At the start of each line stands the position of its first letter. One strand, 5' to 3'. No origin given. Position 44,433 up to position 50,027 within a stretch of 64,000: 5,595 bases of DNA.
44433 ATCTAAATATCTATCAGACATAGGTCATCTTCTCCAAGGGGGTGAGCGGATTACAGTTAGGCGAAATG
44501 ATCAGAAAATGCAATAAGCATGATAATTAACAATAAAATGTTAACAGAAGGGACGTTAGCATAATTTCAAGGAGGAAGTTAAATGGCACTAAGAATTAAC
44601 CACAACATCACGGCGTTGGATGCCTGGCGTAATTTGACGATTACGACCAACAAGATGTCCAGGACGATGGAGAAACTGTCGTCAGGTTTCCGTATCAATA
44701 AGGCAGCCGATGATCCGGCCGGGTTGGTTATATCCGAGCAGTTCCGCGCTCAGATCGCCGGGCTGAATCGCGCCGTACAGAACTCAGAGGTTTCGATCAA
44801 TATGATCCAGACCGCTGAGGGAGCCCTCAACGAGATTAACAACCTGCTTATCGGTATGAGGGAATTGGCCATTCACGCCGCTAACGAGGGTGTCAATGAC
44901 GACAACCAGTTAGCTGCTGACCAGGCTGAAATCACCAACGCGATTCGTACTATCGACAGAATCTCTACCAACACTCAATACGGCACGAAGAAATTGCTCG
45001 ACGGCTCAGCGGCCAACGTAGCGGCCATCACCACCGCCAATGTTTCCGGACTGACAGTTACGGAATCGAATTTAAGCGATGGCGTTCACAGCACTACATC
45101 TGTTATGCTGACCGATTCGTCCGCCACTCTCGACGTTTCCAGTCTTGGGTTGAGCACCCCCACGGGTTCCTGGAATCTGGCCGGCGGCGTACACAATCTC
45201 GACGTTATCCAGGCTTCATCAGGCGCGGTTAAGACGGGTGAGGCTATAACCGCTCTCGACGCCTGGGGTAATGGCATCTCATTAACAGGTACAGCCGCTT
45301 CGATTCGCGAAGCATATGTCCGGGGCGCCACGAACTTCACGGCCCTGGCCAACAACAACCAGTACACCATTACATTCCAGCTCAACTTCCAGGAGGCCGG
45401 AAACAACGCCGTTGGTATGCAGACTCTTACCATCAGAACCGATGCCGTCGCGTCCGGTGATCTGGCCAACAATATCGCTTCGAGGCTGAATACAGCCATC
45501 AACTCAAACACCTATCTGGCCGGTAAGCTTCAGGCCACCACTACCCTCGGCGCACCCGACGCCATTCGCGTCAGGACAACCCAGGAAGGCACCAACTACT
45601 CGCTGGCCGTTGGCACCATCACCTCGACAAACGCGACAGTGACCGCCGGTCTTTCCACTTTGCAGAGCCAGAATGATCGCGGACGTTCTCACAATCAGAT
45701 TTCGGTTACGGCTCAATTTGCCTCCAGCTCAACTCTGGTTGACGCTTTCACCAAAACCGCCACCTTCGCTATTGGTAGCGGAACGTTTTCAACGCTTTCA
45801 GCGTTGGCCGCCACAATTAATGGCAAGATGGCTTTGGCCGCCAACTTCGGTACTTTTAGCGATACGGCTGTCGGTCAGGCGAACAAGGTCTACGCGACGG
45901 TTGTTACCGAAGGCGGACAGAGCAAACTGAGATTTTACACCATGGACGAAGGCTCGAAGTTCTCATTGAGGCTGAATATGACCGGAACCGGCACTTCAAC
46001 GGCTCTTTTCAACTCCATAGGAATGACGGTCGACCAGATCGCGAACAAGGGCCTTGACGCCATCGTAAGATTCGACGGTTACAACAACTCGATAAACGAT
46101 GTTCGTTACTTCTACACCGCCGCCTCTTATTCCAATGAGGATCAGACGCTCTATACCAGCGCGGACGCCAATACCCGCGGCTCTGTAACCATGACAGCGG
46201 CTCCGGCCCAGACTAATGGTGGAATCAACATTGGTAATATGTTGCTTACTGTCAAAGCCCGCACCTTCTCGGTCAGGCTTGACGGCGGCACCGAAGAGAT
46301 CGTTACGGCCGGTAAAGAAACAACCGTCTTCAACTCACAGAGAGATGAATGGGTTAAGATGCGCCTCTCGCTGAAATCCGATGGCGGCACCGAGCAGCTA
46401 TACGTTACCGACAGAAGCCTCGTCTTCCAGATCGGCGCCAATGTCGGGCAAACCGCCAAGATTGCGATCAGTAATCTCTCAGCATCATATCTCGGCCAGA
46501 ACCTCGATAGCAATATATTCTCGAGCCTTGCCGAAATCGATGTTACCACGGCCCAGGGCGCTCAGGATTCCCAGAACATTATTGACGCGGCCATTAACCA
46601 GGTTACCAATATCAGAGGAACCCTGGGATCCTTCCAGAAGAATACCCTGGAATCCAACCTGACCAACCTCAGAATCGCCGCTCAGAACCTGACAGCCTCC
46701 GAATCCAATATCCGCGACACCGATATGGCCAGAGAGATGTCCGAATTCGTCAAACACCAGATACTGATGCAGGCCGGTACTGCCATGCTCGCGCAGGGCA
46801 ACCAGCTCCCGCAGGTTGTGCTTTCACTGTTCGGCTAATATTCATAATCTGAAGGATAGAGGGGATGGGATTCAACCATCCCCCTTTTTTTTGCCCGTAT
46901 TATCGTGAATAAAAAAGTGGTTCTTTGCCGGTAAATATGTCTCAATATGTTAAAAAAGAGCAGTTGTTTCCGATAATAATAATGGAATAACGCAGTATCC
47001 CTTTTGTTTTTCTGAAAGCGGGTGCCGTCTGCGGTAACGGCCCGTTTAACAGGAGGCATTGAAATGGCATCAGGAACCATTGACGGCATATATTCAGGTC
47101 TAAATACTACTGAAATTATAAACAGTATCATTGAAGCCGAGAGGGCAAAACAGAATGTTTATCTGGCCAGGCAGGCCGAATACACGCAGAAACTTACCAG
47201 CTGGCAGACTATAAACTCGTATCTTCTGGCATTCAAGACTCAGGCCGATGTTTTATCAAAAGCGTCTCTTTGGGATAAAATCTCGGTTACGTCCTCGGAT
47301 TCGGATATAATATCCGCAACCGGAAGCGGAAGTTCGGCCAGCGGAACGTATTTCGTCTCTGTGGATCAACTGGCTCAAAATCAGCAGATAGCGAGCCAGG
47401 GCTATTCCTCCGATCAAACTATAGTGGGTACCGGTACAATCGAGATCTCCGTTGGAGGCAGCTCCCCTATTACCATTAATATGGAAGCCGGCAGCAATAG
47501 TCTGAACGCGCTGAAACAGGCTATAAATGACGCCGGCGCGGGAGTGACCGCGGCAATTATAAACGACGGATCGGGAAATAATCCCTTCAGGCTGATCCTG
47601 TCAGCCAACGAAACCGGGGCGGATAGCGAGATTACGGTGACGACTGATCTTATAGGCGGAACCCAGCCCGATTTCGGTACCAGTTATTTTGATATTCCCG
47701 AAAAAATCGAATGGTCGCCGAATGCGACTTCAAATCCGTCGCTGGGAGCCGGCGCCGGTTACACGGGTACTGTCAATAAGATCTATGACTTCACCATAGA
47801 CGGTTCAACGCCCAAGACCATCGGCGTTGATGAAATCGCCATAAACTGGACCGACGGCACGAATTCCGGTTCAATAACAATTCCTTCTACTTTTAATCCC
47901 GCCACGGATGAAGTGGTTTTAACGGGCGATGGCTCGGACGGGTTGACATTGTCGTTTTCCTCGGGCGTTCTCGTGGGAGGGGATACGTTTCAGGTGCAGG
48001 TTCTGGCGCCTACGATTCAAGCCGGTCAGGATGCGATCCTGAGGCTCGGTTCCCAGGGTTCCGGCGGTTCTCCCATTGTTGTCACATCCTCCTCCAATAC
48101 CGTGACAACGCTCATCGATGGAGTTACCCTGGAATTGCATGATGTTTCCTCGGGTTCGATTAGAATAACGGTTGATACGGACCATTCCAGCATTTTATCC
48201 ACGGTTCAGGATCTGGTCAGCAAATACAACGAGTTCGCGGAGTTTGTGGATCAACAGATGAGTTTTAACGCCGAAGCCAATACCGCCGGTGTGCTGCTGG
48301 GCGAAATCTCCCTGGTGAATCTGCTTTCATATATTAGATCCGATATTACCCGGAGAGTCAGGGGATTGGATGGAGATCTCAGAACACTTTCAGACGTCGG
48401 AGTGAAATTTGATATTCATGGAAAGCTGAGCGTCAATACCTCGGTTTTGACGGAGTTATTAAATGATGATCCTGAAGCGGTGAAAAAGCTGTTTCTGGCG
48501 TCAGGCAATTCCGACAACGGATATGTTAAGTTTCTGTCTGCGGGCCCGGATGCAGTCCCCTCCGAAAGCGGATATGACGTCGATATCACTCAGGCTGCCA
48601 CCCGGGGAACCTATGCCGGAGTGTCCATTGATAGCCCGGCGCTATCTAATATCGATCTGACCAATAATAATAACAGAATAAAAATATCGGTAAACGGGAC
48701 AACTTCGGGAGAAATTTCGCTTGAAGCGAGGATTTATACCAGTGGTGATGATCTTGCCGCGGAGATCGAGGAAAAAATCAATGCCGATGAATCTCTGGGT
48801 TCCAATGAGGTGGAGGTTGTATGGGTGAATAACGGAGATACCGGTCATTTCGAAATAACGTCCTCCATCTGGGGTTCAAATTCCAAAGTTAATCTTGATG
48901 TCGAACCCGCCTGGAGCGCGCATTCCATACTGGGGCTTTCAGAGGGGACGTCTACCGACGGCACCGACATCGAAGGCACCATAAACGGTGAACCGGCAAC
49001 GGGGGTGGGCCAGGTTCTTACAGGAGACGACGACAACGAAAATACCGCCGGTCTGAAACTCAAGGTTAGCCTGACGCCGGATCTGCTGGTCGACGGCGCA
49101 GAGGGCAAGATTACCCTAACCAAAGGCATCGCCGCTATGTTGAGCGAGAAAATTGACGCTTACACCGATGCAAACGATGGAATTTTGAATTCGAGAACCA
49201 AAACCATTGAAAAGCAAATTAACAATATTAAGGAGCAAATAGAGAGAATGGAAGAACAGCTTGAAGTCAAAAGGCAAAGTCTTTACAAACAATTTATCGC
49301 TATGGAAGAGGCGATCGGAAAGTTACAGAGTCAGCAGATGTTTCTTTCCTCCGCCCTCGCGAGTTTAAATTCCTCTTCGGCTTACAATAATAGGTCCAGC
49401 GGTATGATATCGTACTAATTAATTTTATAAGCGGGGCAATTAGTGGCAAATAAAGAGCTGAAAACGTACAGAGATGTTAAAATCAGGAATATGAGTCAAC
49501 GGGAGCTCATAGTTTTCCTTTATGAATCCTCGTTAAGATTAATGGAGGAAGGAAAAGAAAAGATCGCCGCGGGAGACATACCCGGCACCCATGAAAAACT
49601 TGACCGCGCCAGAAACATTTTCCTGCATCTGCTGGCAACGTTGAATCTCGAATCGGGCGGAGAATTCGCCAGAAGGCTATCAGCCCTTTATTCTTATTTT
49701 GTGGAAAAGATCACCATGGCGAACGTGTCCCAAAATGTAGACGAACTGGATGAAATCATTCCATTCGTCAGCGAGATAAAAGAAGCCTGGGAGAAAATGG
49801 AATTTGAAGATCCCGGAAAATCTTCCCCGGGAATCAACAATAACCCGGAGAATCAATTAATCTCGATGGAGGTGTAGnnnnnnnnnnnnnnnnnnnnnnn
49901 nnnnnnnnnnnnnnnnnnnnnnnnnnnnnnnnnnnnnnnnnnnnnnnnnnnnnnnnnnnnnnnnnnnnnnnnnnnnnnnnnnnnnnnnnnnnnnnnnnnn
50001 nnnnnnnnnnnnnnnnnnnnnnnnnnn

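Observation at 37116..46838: Flagellin glycosylation island built from TPR-glycosyltransferase fusions and a minimal amino-sugar pathway, next to a Ser/Thr-rich giant flagellin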

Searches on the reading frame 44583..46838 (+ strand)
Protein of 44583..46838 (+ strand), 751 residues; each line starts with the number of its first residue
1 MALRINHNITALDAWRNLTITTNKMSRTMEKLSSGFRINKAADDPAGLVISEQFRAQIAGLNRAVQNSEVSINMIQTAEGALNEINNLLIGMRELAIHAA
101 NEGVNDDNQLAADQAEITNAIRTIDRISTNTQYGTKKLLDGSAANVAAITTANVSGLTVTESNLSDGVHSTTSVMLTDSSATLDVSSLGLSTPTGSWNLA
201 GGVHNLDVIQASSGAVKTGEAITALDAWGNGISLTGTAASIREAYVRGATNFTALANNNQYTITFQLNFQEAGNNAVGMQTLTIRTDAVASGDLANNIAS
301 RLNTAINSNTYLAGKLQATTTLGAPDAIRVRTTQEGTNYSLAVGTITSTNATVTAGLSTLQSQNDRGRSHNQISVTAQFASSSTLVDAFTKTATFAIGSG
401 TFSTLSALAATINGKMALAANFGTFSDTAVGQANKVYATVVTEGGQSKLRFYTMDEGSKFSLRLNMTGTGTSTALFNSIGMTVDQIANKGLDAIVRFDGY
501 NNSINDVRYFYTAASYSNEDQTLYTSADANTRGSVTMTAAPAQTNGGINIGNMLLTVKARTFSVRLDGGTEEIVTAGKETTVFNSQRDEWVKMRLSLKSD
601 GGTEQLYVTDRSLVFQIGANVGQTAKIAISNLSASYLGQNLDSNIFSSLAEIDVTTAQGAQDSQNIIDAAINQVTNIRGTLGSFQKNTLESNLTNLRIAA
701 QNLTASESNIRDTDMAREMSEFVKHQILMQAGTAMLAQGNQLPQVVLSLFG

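Call 4: search_protein_families(library=pfam, proteins=[window:44583-46838:+], max_evalue=0.01)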
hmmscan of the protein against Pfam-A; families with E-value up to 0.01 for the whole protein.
window:44583-46838:+ (751 aa): 2 families
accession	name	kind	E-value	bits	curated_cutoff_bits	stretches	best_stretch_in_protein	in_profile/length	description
PF00669.25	Flagellin_N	-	7.2e-35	120.5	26.6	1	5-143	1-138/139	Bacterial flagellin N-terminal helical region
PF00700.27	Flagellin_C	-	1.2e-22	80.5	23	1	666-750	3-86/86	Bacterial flagellin C-terminal helical region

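Call 5: search_protein_families(library=ncbifam, proteins=[window:44583-46838:+], max_evalue=0.001)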
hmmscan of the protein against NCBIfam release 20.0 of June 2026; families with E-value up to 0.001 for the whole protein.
window:44583-46838:+ (751 aa): 24 families
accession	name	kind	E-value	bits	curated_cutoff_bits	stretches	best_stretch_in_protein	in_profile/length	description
NF009446.0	PRK12804.1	subfamily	1.5e-69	234.7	352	2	3-159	1-155/301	flagellin Hag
NF009444.0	PRK12802.1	equivalog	8.9e-57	192.8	332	2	1-177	1-176/282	flagellin domain-containing protein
NF006467.0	PRK08869.1-2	subfamily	9.6e-56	189.6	443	2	1-154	1-153/400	flagellin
NF009448.0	PRK12806.1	equivalog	1.3e-54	185.8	531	2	1-354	1-336/475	flagellin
NF006466.0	PRK08869.1-1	subfamily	1.4e-53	182.8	426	2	1-186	1-182/377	flagellin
NF006468.0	PRK08869.1-3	subfamily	2.4e-53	181.6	436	2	1-152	1-151/378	polar flagellin E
NF006469.0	PRK08869.1-4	equivalog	1.9e-50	172.3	627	2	1-150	1-149/377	flagellin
NF009449.0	PRK12807.1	subfamily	9.2e-48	163.2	347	2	3-218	1-210/287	flagellin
NF005294.0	PRK06819.1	subfamily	2.2e-46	159.1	387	2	1-273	1-268/376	FliC/FljB family flagellin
NF005953.0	PRK08026.1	subfamily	1.2e-44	153.8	619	2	1-139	1-138/548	FliC/FljB family flagellin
NF009445.0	PRK12803.1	equivalog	3.1e-43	148.3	450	2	5-161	3-157/335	flagellin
NF009450.0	PRK12808.1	equivalog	9e-43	147.5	476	2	3-147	1-143/476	flagellin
NF038071.1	lat_flg_LafA_2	exception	2.3e-40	138.8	365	2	1-150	1-149/284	lateral flagellin LafA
NF006470.0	PRK08869.1-5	equivalog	9.2e-39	133.7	423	2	3-381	2-378/388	flagellin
NF009234.0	PRK12584.1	equivalog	1e-34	120.5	752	2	1-146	1-145/510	flagellin A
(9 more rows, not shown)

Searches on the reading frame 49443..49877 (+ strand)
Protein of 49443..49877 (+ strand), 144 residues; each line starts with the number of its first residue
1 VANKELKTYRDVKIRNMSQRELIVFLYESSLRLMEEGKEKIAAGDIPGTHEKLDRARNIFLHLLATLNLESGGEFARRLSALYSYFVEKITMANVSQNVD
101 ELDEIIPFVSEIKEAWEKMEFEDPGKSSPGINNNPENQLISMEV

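Call 4: search_protein_families(library=pfam, proteins=[window:49443-49877:+], max_evalue=0.01)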
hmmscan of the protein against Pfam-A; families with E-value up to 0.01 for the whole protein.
window:49443-49877:+ (144 aa): 1 family
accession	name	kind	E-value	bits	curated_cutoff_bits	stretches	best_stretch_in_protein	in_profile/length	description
PF02561.19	FliS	-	8.1e-29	100.7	26.7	1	7-119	2-114/115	Flagellar protein FliS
